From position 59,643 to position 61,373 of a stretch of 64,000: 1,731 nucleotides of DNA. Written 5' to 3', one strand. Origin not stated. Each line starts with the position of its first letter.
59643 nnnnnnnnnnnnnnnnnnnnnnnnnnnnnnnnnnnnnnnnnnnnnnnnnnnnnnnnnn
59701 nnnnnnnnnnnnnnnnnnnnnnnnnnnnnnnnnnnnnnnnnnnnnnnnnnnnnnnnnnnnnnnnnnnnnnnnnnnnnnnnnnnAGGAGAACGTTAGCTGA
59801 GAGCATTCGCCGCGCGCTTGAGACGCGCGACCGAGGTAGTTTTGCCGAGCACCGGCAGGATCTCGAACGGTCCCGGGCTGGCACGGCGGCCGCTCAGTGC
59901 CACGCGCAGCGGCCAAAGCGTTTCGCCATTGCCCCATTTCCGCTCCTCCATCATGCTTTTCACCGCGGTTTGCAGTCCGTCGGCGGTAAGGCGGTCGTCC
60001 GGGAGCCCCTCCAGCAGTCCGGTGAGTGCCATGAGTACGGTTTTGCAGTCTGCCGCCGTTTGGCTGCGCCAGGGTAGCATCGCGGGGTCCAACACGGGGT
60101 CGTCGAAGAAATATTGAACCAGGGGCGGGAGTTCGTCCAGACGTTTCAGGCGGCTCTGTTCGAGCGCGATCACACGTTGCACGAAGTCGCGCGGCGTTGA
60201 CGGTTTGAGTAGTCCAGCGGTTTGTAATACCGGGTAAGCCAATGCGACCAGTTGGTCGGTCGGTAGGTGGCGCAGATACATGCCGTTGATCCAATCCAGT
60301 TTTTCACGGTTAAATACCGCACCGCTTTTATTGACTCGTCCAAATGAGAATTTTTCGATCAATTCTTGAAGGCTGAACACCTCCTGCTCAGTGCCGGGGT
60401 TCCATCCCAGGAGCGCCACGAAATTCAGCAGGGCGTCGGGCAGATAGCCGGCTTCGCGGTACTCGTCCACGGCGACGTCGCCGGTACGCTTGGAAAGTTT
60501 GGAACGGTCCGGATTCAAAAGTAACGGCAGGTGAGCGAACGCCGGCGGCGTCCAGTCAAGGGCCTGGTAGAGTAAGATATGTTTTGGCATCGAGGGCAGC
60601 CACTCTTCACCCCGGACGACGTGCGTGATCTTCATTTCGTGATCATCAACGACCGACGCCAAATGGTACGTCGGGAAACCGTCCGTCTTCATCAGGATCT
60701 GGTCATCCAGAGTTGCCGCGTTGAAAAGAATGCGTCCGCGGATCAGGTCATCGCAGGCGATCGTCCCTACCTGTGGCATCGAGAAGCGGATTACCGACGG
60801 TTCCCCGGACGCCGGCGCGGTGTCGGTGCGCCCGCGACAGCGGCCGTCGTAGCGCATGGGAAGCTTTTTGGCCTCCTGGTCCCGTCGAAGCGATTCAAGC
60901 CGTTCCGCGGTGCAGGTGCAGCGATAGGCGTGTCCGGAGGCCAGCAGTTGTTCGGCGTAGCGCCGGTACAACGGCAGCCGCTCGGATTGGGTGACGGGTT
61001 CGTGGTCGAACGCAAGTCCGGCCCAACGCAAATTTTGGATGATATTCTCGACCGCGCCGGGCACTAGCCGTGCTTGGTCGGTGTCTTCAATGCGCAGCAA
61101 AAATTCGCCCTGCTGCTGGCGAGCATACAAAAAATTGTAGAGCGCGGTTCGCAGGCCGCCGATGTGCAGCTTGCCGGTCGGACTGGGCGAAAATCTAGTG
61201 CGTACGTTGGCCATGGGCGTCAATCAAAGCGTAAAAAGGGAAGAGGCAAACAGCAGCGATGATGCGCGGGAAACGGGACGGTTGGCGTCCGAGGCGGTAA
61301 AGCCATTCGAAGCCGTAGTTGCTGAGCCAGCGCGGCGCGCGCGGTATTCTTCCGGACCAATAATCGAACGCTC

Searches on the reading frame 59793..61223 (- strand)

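Call 61: search_protein_families(library=pfam, proteins=[window:59793-61223:-], max_evalue=0.00001)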
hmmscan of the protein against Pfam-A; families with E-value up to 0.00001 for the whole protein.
window:59793-61223:- (476 aa): 2 families
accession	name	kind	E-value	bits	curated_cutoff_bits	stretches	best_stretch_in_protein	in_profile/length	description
PF00749.27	tRNA-synt_1c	-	4.8e-105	351.4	23.4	1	6-311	1-314/314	tRNA synthetases class I (E and Q), catalytic domain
PF19269.4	Anticodon_2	-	7.2e-28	98.2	23.6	1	338-471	5-140/141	Anticodon binding domain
